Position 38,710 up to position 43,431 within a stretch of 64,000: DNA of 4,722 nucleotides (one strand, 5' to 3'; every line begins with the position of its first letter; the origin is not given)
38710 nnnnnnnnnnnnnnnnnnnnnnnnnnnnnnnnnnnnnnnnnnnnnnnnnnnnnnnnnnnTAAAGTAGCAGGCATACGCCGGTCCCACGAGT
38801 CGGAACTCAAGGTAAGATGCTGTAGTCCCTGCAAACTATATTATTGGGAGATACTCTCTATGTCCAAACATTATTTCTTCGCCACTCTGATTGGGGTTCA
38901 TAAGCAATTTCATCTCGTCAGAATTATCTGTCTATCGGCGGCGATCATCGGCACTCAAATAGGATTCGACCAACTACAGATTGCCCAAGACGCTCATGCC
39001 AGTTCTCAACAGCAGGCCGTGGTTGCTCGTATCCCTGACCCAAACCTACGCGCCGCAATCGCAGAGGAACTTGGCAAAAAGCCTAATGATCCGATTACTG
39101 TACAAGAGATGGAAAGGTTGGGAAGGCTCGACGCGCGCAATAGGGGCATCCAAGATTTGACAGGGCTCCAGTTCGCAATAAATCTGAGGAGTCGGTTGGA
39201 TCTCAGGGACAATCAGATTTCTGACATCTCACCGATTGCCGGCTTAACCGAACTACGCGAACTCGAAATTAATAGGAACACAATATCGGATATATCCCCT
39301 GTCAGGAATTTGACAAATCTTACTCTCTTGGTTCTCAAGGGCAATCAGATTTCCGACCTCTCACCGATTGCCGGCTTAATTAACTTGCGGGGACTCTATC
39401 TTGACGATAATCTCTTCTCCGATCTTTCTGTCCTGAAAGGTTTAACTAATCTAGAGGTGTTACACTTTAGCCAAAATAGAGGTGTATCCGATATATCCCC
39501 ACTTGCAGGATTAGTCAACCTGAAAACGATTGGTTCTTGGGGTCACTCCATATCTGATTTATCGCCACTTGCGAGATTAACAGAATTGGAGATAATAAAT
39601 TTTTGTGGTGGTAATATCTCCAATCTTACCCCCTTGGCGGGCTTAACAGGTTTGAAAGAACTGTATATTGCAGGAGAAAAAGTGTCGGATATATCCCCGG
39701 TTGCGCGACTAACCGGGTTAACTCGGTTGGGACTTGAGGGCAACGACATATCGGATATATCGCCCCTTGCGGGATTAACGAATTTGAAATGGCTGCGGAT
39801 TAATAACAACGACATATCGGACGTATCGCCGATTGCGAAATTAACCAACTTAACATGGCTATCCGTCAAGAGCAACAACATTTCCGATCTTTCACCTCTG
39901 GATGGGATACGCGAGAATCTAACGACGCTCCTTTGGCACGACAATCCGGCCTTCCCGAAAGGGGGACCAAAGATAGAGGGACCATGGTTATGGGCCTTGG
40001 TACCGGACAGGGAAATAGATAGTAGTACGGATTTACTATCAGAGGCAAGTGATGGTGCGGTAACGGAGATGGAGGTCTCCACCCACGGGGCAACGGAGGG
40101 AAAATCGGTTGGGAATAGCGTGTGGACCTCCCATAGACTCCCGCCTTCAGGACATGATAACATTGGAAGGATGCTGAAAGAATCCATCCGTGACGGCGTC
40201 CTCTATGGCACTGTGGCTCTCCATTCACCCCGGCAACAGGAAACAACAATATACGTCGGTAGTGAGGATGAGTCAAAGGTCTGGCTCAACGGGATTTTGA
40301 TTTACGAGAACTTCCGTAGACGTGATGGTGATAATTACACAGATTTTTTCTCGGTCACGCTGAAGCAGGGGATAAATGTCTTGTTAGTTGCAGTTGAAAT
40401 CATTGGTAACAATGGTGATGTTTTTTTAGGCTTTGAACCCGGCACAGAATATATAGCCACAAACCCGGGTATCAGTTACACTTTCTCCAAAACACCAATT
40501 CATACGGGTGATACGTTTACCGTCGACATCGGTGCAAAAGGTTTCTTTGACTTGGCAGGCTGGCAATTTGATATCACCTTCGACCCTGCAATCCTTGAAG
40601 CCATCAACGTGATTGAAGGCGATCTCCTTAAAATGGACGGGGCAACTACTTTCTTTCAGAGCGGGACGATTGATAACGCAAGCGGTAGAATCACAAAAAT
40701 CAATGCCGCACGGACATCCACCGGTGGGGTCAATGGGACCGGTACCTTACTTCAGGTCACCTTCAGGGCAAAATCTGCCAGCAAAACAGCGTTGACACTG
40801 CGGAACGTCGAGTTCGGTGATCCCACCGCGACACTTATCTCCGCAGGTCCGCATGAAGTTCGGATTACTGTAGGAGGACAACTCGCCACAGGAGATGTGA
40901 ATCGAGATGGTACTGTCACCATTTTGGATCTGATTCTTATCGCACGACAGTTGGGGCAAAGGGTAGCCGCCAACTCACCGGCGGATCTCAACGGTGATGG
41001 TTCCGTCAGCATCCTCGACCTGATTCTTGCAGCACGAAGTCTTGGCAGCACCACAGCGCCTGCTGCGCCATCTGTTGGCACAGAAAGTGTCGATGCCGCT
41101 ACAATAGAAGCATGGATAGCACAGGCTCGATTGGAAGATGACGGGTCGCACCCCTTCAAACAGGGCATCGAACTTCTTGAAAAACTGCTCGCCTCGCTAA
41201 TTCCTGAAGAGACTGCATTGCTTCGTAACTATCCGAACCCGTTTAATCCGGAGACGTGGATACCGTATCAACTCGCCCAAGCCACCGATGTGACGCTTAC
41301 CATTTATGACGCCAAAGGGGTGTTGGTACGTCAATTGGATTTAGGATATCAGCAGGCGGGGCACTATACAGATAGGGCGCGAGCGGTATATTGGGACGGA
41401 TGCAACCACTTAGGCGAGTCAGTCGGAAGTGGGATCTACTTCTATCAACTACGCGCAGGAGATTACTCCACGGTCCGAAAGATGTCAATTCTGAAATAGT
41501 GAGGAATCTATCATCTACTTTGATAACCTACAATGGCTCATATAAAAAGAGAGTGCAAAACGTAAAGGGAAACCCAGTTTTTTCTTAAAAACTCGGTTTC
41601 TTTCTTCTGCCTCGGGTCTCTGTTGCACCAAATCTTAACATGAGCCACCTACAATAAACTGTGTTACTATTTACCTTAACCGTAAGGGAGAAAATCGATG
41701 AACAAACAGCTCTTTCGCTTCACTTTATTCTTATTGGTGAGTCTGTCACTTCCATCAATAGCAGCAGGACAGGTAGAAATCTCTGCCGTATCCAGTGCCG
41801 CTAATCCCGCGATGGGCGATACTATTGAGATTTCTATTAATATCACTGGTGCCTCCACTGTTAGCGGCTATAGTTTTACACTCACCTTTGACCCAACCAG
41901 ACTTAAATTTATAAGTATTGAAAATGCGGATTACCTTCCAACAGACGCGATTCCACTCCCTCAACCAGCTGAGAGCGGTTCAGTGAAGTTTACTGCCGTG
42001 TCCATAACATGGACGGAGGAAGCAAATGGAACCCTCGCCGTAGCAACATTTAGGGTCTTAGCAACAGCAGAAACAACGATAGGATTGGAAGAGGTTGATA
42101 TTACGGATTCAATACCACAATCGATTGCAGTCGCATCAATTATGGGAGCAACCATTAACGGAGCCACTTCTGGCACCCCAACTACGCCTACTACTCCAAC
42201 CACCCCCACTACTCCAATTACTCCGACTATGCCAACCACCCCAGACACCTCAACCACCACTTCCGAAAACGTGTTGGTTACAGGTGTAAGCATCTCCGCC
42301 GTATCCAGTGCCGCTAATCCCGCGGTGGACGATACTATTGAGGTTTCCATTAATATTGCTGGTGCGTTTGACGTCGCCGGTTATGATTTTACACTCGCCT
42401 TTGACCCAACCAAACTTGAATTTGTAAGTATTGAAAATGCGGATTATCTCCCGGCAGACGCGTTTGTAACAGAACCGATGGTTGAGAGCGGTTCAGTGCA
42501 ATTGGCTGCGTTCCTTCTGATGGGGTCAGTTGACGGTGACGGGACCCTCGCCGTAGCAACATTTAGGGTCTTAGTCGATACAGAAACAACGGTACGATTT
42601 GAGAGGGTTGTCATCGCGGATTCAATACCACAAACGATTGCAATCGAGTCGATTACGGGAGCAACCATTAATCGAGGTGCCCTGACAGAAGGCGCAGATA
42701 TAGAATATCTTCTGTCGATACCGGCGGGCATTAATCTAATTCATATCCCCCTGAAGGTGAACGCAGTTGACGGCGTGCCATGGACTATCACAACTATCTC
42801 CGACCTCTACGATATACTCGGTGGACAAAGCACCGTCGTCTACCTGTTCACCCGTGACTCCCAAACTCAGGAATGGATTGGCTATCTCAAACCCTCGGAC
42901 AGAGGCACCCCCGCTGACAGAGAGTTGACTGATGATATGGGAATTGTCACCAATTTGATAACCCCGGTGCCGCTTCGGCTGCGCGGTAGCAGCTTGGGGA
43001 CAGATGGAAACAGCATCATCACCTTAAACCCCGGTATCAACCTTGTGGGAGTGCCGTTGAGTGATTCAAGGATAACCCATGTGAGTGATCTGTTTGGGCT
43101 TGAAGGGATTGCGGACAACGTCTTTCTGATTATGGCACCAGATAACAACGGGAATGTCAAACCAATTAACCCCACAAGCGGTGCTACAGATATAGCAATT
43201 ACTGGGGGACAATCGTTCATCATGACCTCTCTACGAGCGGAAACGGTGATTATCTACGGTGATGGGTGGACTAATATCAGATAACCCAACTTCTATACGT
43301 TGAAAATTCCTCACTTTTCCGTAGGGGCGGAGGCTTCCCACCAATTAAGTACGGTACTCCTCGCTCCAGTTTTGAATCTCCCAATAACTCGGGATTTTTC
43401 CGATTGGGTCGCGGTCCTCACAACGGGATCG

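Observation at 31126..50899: Enzyme-free cohesin-dockerin system: five LRR proteins that each carry both a cohesin and a dockerin, plus a free two-cohesin scaffoldin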

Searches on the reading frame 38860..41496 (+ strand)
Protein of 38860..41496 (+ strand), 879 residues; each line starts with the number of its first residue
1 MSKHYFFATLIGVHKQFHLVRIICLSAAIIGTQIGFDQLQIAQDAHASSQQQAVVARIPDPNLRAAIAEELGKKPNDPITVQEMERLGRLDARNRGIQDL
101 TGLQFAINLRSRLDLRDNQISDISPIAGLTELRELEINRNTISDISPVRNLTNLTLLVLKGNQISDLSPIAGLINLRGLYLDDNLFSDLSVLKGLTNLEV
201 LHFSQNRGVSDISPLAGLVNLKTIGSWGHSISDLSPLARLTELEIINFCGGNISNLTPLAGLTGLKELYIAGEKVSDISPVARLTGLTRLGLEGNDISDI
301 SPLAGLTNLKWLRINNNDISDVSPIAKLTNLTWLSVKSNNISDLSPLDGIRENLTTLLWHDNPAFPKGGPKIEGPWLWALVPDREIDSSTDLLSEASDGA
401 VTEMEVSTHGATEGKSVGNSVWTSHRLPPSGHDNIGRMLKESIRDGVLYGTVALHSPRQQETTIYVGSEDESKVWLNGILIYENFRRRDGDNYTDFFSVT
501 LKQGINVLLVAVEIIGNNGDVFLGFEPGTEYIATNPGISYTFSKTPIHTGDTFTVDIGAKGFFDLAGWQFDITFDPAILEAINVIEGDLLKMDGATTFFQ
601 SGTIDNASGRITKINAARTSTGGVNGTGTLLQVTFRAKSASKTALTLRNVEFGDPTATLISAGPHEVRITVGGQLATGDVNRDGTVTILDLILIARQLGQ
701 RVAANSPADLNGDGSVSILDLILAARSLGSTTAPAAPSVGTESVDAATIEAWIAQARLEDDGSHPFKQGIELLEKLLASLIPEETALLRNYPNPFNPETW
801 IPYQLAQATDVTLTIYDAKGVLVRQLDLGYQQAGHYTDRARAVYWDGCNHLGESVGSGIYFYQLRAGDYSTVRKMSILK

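Call 3: search_protein_families(library=pfam, proteins=[window:38860-41496:+], max_evalue=0.01)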
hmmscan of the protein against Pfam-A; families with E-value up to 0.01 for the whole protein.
window:38860-41496:+ (879 aa): 11 families
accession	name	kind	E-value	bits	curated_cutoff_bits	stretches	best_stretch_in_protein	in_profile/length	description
PF12799.13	LRR_4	-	2e-37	126.8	27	6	112-150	5-44/44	Leucine Rich repeats (2 copies)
PF13855.12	LRR_8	-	1.4e-16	60.5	27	5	286-341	2-61/61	Leucine rich repeat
PF00963.24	Cohesin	-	1.1e-10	42.3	24.1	1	548-646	11-114/139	Cohesin domain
PF13860.13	FlgD_ig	-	1.5e-09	38.2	27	1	805-865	19-74/79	FlgD Ig-like domain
PF00404.24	Dockerin_1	-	1.6e-09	38.3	22.9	1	678-723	2-51/57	Dockerin type I domain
PF23598.1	LRR_14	-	1.9e-08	33.9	40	1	119-224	36-144/353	Leucine-rich repeat region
PF23952.1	LRR_EndoS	-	9.5e-08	32.7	27.9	0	58-169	1-99/116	Endo-beta-N-acetylglucosaminidase EndoS LRR domain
PF14580.12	LRR_9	-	3e-06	27.4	30.5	1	93-180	27-119/175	Leucine-rich repeat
PF25019.1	LRR_R13L1-DRL21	-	8.5e-06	26.1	27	0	232-293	63-125/127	R13L1/DRL21 LRRs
PF23211.1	LRR_LRWD1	-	4.8e-05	23.6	28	0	278-341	35-98/190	Leucine-rich repeat and WD repeat-containing protein 1, LRR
PF18962.6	Por_Secre_tail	-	0.00014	22.5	27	1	791-877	2-75/75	Secretion system C-terminal sorting domain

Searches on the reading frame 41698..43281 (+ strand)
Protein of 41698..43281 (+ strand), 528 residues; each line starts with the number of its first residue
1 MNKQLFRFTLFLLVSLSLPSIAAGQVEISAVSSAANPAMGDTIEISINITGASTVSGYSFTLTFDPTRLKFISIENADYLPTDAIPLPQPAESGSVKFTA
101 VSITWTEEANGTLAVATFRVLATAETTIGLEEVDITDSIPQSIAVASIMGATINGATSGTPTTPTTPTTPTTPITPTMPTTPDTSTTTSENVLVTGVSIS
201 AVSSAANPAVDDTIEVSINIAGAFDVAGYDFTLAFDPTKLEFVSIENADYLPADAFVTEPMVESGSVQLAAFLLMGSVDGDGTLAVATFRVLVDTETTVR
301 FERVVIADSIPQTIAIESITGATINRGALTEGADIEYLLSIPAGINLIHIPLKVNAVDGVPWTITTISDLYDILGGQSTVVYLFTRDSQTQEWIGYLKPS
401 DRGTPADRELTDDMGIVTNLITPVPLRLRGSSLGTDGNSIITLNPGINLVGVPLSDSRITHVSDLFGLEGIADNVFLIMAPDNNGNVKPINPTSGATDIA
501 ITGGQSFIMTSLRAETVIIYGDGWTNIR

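Call 3: search_protein_families(library=pfam, proteins=[window:41698-43281:+], max_evalue=0.01)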
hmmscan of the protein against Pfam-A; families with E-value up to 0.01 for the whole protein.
window:41698-43281:+ (528 aa): 2 families
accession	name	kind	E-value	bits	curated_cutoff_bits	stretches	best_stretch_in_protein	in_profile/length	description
PF00963.24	Cohesin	-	1.4e-22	80.9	24.1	2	33-128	7-112/139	Cohesin domain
PF21146.3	ICAM1_3_5_D2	-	0.0024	18.7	27.5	0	210-278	11-79/90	ICAM-1/3/5, D2 domain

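Call 14: search_protein_families(library=ncbifam, proteins=[window:41698-43281:+], max_evalue=0.01)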
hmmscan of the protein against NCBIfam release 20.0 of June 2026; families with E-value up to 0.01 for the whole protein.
window:41698-43281:+ (528 aa): 0 families

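Call 15: find_encoding_contigs(protein=window:41698-43281:+, flank=10000, max_places=6)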
Protein window:41698-43281:+ (528 aa): no gene with exactly this product is on record in the collection.

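Call 18: find_homologous_proteins(query=window:41698-43281:+, max_evalue=0.00001)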
Query window:41698-43281:+ (528 aa): 273 proteins with E <= 0.00001 among 8000 candidates; the best 120 are listed.
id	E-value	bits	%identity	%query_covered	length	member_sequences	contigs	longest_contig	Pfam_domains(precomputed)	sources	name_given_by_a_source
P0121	0.0e+0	1189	62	95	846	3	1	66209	PF00963.25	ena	-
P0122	4.8e-275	931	84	100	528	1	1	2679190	PF00963.25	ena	-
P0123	3.0e-265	899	81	100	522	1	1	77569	PF00963.25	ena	-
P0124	8.8e-252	854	58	96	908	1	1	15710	PF00963.25,PF13860.13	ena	-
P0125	2.1e-251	853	78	100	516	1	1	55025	PF00963.25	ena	-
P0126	6.4e-250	848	59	96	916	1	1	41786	PF00963.25,PF13385.14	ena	-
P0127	1.2e-242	824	57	96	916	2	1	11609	PF00963.25,PF13385.14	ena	-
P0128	1.2e-239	814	56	96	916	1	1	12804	PF00963.25,PF13385.14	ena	-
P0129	1.3e-233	794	74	100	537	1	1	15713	PF00963.25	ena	-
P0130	9.5e-198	676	60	58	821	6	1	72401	PF00963.25,PF13385.14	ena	-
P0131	8.2e-196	670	64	100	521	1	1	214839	PF00963.25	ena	-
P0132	1.2e-195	669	64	100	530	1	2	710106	PF00963.25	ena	-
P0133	1.3e-192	659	63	100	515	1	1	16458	PF00963.25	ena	-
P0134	9.9e-192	656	63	99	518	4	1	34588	PF00963.25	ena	-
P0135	1.3e-189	649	63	100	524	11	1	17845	PF00963.25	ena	-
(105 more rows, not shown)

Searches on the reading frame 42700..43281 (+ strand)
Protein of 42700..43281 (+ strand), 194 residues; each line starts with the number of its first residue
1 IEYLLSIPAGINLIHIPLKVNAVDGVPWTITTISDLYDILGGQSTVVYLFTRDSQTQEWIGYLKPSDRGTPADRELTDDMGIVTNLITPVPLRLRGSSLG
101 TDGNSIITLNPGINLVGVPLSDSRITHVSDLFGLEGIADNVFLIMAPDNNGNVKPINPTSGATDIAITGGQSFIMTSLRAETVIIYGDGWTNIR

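Call 27: search_protein_families(library=pfam, proteins=[window:42700-43281:+], max_evalue=10)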
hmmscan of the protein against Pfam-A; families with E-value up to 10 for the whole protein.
window:42700-43281:+ (194 aa): 0 families

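Call 62: search_solved_structures(query=window:42700-43281:+, max_evalue=10)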
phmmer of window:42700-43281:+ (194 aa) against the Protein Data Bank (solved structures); distinct sequences matched with E-value up to 10: 28.
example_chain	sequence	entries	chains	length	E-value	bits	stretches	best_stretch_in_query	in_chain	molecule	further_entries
7det_B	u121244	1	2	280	0.12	15.2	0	53-89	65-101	antibody scFv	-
7x2t_H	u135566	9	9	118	0.27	14.1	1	47-83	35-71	8A10 heavy chain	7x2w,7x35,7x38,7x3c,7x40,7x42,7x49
6fe6_A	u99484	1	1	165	0.66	12.8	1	21-101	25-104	Non-structural 3 protease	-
4k8b_A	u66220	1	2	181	0.81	12.5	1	21-101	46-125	NS3 protease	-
1bt7_A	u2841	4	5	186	0.87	12.4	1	21-101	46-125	NS3 SERINE PROTEASE | SERINE PROTEASE | NS3 PROTEASE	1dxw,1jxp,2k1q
1ns3_A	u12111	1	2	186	0.87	12.4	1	21-101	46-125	NS3 PROTEASE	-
1a1q_A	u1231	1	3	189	0.89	12.4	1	21-101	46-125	NS3 PROTEINASE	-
3kee_A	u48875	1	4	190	0.91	12.4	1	21-101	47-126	Genome polyprotein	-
2p59_A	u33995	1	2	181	0.93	12.3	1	21-101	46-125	NS3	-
2qv1_A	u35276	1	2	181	0.98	12.3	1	21-101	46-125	NS3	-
3p8n_A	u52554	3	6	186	1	12.2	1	21-101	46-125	HCV serine protease NS3 | Polyprotein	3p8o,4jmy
4i32_A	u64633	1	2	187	1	12.2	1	21-101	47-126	Genome polyprotein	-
4a1t_A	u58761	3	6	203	1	12.2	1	21-101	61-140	NONSTRUCTURAL PROTEIN 4A, SERINE PROTEASE NS3 | NON-STRUCTURAL PROTEIN 4A, SERINE PROTEASE NS3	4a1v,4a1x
4i33_A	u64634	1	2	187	1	12.2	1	21-101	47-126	Genome polyprotein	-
4i31_A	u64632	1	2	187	1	12.2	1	21-101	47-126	Genome polyprotein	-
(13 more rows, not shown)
